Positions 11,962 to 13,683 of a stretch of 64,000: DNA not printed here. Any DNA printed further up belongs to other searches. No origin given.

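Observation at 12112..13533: The locus's mycosin has all three catalytic-triad residues substituted, making it a natural pseudo-protease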

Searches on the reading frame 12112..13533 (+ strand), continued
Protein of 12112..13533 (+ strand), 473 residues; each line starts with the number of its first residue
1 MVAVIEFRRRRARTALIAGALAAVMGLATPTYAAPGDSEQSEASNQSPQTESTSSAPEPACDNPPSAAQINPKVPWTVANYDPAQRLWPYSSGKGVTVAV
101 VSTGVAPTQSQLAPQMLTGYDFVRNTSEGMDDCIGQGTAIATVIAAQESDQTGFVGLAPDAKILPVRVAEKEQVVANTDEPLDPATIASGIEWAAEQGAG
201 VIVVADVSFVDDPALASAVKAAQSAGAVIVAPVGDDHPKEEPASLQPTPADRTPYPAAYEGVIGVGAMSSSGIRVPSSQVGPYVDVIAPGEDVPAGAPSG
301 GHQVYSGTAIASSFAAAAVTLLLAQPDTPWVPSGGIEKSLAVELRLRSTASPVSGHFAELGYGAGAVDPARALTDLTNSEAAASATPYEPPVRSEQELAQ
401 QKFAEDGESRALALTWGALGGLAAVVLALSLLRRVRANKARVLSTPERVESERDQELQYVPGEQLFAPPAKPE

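Call 10: find_homologous_proteins(query=window:12112-13533:+, max_evalue=1e-10)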
Query window:12112-13533:+ (473 aa): 343 proteins with E <= 1e-10 among 8000 candidates; the best 120 are listed.
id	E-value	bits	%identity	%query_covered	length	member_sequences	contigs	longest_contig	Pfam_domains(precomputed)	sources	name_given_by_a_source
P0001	1.5e-297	1005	100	100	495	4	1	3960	PF00082.28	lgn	-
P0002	1.1e-189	649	67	95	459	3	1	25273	PF00082.28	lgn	-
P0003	1.9e-184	632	64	99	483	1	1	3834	PF00082.28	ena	-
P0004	4.7e-172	591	67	88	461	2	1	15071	PF00082.28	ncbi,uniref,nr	ncbi:S8 family serine peptidase [Cumulibacter manganitolerans]|uniref:S8 family serine peptidase n=1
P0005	1.8e-171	589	62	100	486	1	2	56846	PF00082.28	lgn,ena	-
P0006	1.1e-170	586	65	88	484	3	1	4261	PF00082.28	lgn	-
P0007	2.4e-148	513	62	85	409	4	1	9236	PF00082.28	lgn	-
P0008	3.3e-96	341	45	87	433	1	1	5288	PF00082.28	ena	-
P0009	1.6e-95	339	47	84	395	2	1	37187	PF00082.28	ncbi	ncbi:S8 family serine peptidase [Epidermidibacterium keratini]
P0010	1.1e-88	316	43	88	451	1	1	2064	PF00082.28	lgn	-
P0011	2.0e-83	299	45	86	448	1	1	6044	PF00082.28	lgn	-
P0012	1.1e-82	296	43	86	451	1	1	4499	PF00082.28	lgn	-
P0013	2.0e-82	296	46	73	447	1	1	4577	PF00082.28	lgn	-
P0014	3.1e-82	295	43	87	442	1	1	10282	PF00082.28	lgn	-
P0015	1.4e-80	290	42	90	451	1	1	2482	PF00082.28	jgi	jgi:membrane-anchored mycosin MYCP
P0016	1.8e-80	289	41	90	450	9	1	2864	PF00082.28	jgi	jgi:membrane-anchored mycosin MYCP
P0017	3.7e-79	285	41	90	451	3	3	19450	PF00082.28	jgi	jgi:membrane-anchored mycosin MYCP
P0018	4.3e-79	285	42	87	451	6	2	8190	PF00082.28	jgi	jgi:membrane-anchored mycosin MYCP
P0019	4.4e-79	285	42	87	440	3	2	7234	PF00082.28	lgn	-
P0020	1.6e-78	283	41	90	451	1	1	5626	PF00082.28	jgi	jgi:membrane-anchored mycosin MYCP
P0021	3.8e-78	281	42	87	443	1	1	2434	PF00082.28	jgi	jgi:type VII secretion-associated serine protease mycosin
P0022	8.1e-78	280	46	68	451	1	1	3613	PF00082.28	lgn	-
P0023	1.9e-77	279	46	69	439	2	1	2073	PF00082.28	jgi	-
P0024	3.2e-77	278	40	89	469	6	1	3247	PF00082.28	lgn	-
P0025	4.8e-77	278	46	74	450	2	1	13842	PF00082.28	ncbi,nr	ncbi:MAG TPA: S8 family serine peptidase [Cryptosporangiaceae bacterium]|nr:S8 family serine peptida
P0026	9.4e-77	277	43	86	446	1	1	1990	PF00082.28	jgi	jgi:membrane-anchored mycosin MYCP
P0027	1.2e-76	277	41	88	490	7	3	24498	PF00082.28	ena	-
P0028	3.4e-76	275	47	68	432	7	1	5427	PF00082.28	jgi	-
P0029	5.9e-75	271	40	86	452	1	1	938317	PF00082.28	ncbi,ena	-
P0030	6.7e-75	271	42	88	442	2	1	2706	PF00082.28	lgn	-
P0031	1.1e-74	270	45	71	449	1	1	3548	PF00082.28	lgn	-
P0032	2.1e-74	269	43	87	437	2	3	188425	PF00082.28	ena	-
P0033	3.2e-74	269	43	88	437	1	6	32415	PF00082.28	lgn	-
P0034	1.8e-73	266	43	87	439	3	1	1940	PF00082.28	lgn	-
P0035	2.7e-73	265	42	87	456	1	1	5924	PF00082.28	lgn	-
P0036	1.5e-72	263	42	87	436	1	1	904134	PF00082.28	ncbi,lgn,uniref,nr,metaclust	ncbi:Serine protease, subtilisin family [Klenkia marina]|uniref:Serine protease, subtilisin family n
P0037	3.6e-72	262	44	75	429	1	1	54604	PF00082.28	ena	-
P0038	5.3e-72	261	48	67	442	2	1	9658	PF00082.28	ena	-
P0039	1.9e-70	256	44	68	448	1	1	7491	PF00082.28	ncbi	-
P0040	1.5e-69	253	46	70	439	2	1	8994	PF00082.28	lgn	-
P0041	1.9e-69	253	43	71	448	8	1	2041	PF00082.28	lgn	-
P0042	4.0e-69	252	40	87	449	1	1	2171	PF00082.28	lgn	-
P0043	5.5e-69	251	45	67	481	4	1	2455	PF00082.28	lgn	-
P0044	1.4e-68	250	47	67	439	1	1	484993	PF00082.28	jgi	jgi:subtilisin family serine protease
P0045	1.9e-68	250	43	73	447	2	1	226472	PF00082.28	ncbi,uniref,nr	ncbi:S8 family serine peptidase [Blastococcus sp. TF02A-26]|uniref:S8 family serine peptidase n=1 Ta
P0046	2.4e-68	249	40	87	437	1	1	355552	PF00082.28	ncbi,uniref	ncbi:S8 family serine peptidase [Klenkia sp. LSe6-5]|uniref:S8 family serine peptidase n=1 Tax=Klenk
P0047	1.6e-64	237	47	65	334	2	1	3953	PF00082.28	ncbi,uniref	ncbi:S8 family serine peptidase, partial [Klenkia sp. PcliD-1-E]|uniref:S8 family serine peptidase n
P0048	8.0e-63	231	38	83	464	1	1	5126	PF00082.28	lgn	-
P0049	1.3e-62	230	42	70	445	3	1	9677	PF00082.28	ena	-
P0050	7.5e-62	228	42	70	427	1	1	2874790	PF00082.28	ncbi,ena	-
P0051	2.1e-61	226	47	64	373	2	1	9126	PF00082.28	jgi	jgi:nucleotide-binding universal stress UspA family protein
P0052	1.5e-58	217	41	73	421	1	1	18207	PF00082.28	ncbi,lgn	-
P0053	1.8e-58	217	39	82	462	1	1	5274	PF00082.28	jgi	-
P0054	9.5e-56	208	40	70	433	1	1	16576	PF00082.28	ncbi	-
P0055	1.5e-55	207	38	78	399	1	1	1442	PF00082.28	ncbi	-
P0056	6.0e-55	205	40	70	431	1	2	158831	PF00082.28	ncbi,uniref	ncbi:type VII secretion-associated serine protease mycosin [Micromonospora sp. NPDC023737]|uniref:ty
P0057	6.1e-55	205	38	78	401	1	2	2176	PF00082.28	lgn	-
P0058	1.1e-54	204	38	72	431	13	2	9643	PF00082.28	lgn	-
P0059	1.1e-54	204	42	67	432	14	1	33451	PF00082.28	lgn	-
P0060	1.7e-54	204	40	67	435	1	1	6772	PF00082.28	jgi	-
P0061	1.1e-53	201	39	80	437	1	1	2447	PF00082.28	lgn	-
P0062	1.4e-53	201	43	56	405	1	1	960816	PF00082.28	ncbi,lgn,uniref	ncbi:type VII secretion-associated serine protease mycosin [Micromonospora sp. NPDC005298]|uniref:ty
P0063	2.7e-53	200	42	53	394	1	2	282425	PF00082.28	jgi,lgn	jgi:type VII secretion-associated serine protease mycosin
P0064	4.6e-53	199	41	67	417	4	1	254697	PF00082.28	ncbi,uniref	ncbi:type VII secretion-associated serine protease mycosin [Micromonospora citrea]|uniref:type VII s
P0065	4.8e-53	199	41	52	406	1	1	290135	PF00082.28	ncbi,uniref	ncbi:type VII secretion-associated serine protease mycosin [Micromonospora sp. NPDC051925]|uniref:ty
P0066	4.8e-53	199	38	79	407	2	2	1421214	PF00082.28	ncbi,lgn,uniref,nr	ncbi:hypothetical protein GCM10028790_42550 [Micromonospora taraxaci]|uniref:Type VII secretion-asso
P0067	4.9e-53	199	41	67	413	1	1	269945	PF00082.28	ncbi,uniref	ncbi:type VII secretion-associated serine protease mycosin [Micromonospora sp. CPCC 206060]|uniref:t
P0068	5.1e-53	199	40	66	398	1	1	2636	PF00082.28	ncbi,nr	ncbi:MAG TPA: type VII secretion-associated serine protease mycosin [Micromonosporaceae bacterium]|n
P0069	8.0e-53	198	38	79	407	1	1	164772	PF00082.28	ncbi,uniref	ncbi:type VII secretion-associated serine protease mycosin [Micromonospora taraxaci]|uniref:type VII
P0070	8.8e-53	198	38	77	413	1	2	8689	PF00082.28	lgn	-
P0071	1.8e-52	197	39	67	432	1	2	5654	PF00082.28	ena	-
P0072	2.9e-52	196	42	67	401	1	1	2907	PF00082.28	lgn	-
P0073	3.4e-52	196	41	67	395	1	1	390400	PF00082.28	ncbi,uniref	ncbi:type VII secretion-associated serine protease mycosin [Micromonospora sp. NPDC126480]|uniref:ty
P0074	6.1e-52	195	40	68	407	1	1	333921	PF00082.28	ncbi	ncbi:type VII secretion-associated serine protease mycosin [Micromonospora taraxaci]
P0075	7.3e-52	195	40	68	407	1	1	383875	PF00082.28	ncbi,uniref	ncbi:type VII secretion-associated serine protease mycosin [Micromonospora taraxaci]|uniref:type VII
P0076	1.2e-51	194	38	77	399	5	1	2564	PF00082.28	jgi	jgi:membrane-anchored mycosin MYCP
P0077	1.3e-51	194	38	79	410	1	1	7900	PF00082.28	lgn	-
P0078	1.6e-51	194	40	67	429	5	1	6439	PF00082.28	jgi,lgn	jgi:type VII secretion-associated serine protease mycosin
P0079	1.7e-51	194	40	68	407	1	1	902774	PF00082.28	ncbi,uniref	ncbi:type VII secretion-associated serine protease mycosin [Micromonospora taraxaci]|uniref:type VII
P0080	2.3e-51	193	41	68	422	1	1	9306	PF00082.28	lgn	-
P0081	2.4e-51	193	40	68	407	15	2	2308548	PF00082.28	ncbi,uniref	ncbi:type VII secretion-associated serine protease mycosin [Micromonospora taraxaci]|uniref:type VII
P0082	4.5e-51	192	41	67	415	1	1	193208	PF00082.28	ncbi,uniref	ncbi:type VII secretion-associated serine protease mycosin [Micromonospora coxensis]|uniref:type VII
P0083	5.9e-51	192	43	53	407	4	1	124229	PF00082.28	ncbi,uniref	ncbi:type VII secretion-associated serine protease mycosin [Micromonospora sp. NPDC049102]|uniref:ty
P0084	5.9e-51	192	37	78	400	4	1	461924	PF00082.28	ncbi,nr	ncbi:type VII secretion-associated serine protease [Actinoplanes sp. NBRC 103695]|nr:type VII secret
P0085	6.0e-51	192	42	56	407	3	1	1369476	PF00082.28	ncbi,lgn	ncbi:type VII secretion-associated serine protease mycosin [Micromonospora taraxaci]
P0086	6.1e-51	192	40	67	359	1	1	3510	PF00082.28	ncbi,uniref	ncbi:type VII secretion-associated serine protease mycosin, partial [Micromonospora sp. KC606]|unire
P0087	7.8e-51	191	38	77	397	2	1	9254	PF00082.28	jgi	-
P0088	7.8e-51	191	34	86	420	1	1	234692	PF00082.28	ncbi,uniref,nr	ncbi:type VII secretion-associated serine protease mycosin [Cryptosporangium phraense]|uniref:Type V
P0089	1.0e-50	191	37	81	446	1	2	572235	PF00082.28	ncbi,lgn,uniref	ncbi:type VII secretion-associated serine protease mycosin [Micromonospora sp. NPDC023737]|uniref:ty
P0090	1.0e-50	191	42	56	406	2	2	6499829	PF00082.28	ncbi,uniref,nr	ncbi:type VII secretion-associated serine protease mycosin [Micromonospora yangpuensis]|uniref:Type 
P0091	2.2e-50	190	39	67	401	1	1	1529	PF00082.28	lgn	-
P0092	2.5e-50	190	36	86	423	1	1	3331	PF00082.28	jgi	jgi:membrane-anchored mycosin MYCP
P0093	2.9e-50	190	41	64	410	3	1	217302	PF00082.28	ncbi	ncbi:type VII secretion-associated serine protease mycosin [Micromonospora sp. NPDC003241]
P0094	3.1e-50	190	39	63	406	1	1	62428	PF00082.28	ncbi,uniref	ncbi:type VII secretion-associated serine protease mycosin [Micromonospora sp. NPDC050200]|uniref:ty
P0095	4.8e-50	189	41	67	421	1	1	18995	PF00082.28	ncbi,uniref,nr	ncbi:type VII secretion-associated serine protease mycosin [Micromonospora echinofusca]|uniref:Type 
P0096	5.1e-50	189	39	68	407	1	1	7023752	PF00082.28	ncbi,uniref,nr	ncbi:type VII secretion-associated serine protease mycosin [Micromonospora sp. WMMD961]|uniref:type 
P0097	8.3e-50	188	39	68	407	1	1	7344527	PF00082.28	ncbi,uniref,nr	ncbi:type VII secretion-associated serine protease mycosin [Micromonospora sp. WMMD1155]|uniref:type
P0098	8.5e-50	188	38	63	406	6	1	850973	PF00082.28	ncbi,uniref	ncbi:type VII secretion-associated serine protease mycosin [Micromonospora rifamycinica]|uniref:type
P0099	9.9e-50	188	37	79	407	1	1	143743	PF00082.28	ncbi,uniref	ncbi:type VII secretion-associated serine protease mycosin [Micromonospora sp. B9E7]|uniref:type VII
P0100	1.5e-49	187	40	66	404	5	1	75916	PF00082.28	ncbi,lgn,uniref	ncbi:type VII secretion-associated serine protease mycosin [Micromonospora marina]|uniref:type VII s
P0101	1.5e-49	187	40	67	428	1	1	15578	PF00082.28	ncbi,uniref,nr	ncbi:type VII secretion-associated serine protease mycosin [Micromonospora sp. 15K316]|uniref:type V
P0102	1.8e-49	187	40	70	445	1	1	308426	PF00082.28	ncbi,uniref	ncbi:type VII secretion-associated serine protease mycosin [Micromonospora sp. NPDC005367]|uniref:ty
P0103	2.3e-49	187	42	67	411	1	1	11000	PF00082.28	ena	-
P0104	3.2e-49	186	39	74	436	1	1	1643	PF00082.28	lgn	-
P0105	3.4e-49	186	38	84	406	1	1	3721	PF00082.28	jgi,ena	-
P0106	3.6e-49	186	41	67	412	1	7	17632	PF00082.28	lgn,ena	-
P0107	4.5e-49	186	39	67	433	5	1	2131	PF00082.28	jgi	jgi:membrane-anchored mycosin MYCP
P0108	4.5e-49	186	42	52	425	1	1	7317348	PF00082.28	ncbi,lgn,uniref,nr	ncbi:type VII secretion-associated serine protease mycosin [Micromonospora sp. NBC_01740]|uniref:typ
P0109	6.6e-49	185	40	64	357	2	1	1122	PF00082.28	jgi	jgi:type VII secretion-associated serine protease mycosin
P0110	8.1e-49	185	39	70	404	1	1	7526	PF00082.28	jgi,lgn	jgi:type VII secretion-associated serine protease mycosin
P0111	1.8e-48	184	41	63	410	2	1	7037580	PF00082.28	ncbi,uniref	ncbi:type VII secretion-associated serine protease mycosin [Verrucosispora sp. TAA-831]|uniref:type 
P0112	1.8e-48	184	38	77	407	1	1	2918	PF00082.28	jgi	jgi:membrane-anchored mycosin MYCP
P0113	2.0e-48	184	41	67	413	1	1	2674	PF00082.28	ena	-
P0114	2.1e-48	183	41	66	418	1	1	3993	PF00082.28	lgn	-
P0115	2.2e-48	183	43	53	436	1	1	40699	PF00082.28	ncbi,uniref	ncbi:type VII secretion-associated serine protease mycosin [Micromonospora sp. NPDC007230]|uniref:ty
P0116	2.6e-48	183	40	67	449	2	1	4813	PF00082.28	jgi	jgi:membrane-anchored mycosin MYCP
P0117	2.8e-48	183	38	67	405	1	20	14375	PF00082.28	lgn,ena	-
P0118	4.9e-48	182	42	56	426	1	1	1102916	PF00082.28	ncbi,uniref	ncbi:type VII secretion-associated serine protease mycosin [Micromonospora sp. NPDC047730]|uniref:ty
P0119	5.3e-48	182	40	67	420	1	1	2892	PF00082.28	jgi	-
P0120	1.1e-47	181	39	67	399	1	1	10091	PF00082.28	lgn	-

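Call 19: find_encoding_contigs(protein=P0005, flank=10000, max_places=2)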
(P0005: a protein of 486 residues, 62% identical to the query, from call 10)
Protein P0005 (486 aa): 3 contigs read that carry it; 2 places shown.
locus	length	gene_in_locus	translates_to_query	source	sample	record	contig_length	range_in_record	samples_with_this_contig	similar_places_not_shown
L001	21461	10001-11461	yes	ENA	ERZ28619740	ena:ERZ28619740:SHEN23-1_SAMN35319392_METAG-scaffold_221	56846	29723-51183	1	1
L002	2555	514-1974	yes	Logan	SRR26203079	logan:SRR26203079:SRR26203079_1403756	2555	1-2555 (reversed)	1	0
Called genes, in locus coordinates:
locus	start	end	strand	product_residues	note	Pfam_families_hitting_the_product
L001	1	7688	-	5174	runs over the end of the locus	-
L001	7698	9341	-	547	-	-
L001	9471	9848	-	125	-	PF02575:YbaB_DNA_bd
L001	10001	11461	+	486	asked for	PF00082:Peptidase_S8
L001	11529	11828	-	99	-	PF06013:WXG100 (weak)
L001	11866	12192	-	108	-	PF06013:WXG100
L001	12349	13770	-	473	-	PF05108:T7SS_ESX1_EccB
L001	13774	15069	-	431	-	PF08817:YukD, PF19053:EccD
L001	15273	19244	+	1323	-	PF13401:AAA_22 (faint), PF13481:AAA_25 (faint), PF01580:FtsK_SpoIIIE, PF01935:DUF87 (faint), PF05729:NACHT (faint), PF13191:AAA_16 (faint), PF01580:FtsK_SpoIIIE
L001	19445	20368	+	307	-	-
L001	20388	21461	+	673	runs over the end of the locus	-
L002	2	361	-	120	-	?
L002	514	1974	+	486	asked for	PF00082:Peptidase_S8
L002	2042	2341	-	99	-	PF06013:WXG100 (weak)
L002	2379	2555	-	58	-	?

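Call 20: find_encoding_contigs(protein=P0002, flank=10000, max_places=2)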
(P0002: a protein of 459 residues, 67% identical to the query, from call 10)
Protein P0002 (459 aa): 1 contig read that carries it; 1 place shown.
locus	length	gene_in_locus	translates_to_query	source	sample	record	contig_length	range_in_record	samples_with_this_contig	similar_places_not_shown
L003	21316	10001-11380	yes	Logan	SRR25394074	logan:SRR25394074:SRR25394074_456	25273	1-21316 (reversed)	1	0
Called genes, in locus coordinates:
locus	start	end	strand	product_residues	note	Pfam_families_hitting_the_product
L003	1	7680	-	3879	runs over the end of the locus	?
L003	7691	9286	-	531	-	-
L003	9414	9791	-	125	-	PF02575:YbaB_DNA_bd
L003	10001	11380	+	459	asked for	PF00082:Peptidase_S8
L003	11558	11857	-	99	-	PF06013:WXG100 (weak)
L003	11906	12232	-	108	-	PF06013:WXG100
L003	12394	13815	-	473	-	PF05108:T7SS_ESX1_EccB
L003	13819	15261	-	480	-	PF08817:YukD, PF19053:EccD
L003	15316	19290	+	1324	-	PF13555:AAA_29 (faint), PF13401:AAA_22 (faint), PF01580:FtsK_SpoIIIE, PF01935:DUF87 (faint), PF05729:NACHT (faint), PF13191:AAA_16 (faint), PF13481:AAA_25 (faint), PF01580:FtsK_SpoIIIE, +2 more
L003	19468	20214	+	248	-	-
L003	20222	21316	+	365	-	?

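Call 21: find_encoding_contigs(protein=P0004, flank=10000, max_places=2)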
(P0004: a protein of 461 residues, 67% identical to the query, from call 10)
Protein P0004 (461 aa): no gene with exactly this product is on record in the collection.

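Call 24: find_related_loci(query=A1, collection=genome_contigs, flank=10000)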
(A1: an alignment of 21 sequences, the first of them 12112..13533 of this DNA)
Query A1 (473 aa) in genome_contigs; peptide patterns used: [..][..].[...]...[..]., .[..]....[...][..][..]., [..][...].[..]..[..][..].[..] (x = any residue, [..] = any of these).
600 stretches matched a pattern (row limit reached: there are more); 457 encode a relative of the query (tblastn E <= 1e-3); the best 80 are kept; 80 distinct loci.
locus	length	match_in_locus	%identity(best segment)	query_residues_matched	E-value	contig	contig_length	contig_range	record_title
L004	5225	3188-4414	41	53-466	8e-68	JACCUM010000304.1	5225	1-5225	MAG: Geodermatophilaceae bacterium isolate MGR_bin100 SD2897-2912_k127_1550226, whole genome shotgun sequence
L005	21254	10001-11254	36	48-471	9e-59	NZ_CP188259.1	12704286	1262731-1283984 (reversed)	Dactylosporangium sp. McL0621 chromosome, complete genome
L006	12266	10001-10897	41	59-375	6e-54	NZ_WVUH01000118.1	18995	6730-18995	Micromonospora echinofusca strain MPMI6 NODE_118_length_18995_cov_26.7904, whole genome shotgun sequence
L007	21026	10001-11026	39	75-436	4e-53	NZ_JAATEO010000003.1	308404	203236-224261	Micromonospora thermarum strain HSS6-12 3, whole genome shotgun sequence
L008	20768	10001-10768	42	57-322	3e-48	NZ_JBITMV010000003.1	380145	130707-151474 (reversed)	Micromonospora sp. NPDC049366 NPDC049366_364_G12.ctg-0003, whole genome shotgun sequence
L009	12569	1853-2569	43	74-322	3e-47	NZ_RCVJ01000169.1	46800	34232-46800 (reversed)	Micromonospora sp. BL4 CONTIG_45, whole genome shotgun sequence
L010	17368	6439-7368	39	62-397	1e-45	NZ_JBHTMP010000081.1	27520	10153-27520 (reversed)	Micromonospora sonneratiae strain JCM 31037 GCM70027354_40, whole genome shotgun sequence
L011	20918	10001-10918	38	61-381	1e-43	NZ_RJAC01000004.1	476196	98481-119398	Actinoplanes solisilvae strain LAM7112 C_Contig4, whole genome shotgun sequence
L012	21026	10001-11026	37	8-384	3e-43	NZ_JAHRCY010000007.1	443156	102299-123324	Catellatospora tritici strain NEAU-YM18 Scaffold7, whole genome shotgun sequence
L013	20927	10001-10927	41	52-375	4e-43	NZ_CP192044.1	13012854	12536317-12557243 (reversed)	Dactylosporangium sp. CA-092794 chromosome, complete genome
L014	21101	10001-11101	34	57-449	2e-38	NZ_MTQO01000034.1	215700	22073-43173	Actinosynnema sp. ALI-1.44 Contig38, whole genome shotgun sequence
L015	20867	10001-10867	38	73-380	3e-38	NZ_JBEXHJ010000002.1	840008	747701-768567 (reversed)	Micromonospora sp. NPDC005237 NPDC005237_130_C5.ctg-0002, whole genome shotgun sequence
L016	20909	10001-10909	35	61-383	1e-34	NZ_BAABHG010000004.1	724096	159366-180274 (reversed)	Amycolatopsis samaneae strain JCM 17934 sequence04, whole genome shotgun sequence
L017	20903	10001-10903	38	59-380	3e-38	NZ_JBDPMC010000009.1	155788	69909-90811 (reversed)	Micromonospora sp. B11E3 B11E3_contig_9, whole genome shotgun sequence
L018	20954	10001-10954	34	57-387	2e-34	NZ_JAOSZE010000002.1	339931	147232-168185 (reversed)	Actinoplanes sp. KI2 2, whole genome shotgun sequence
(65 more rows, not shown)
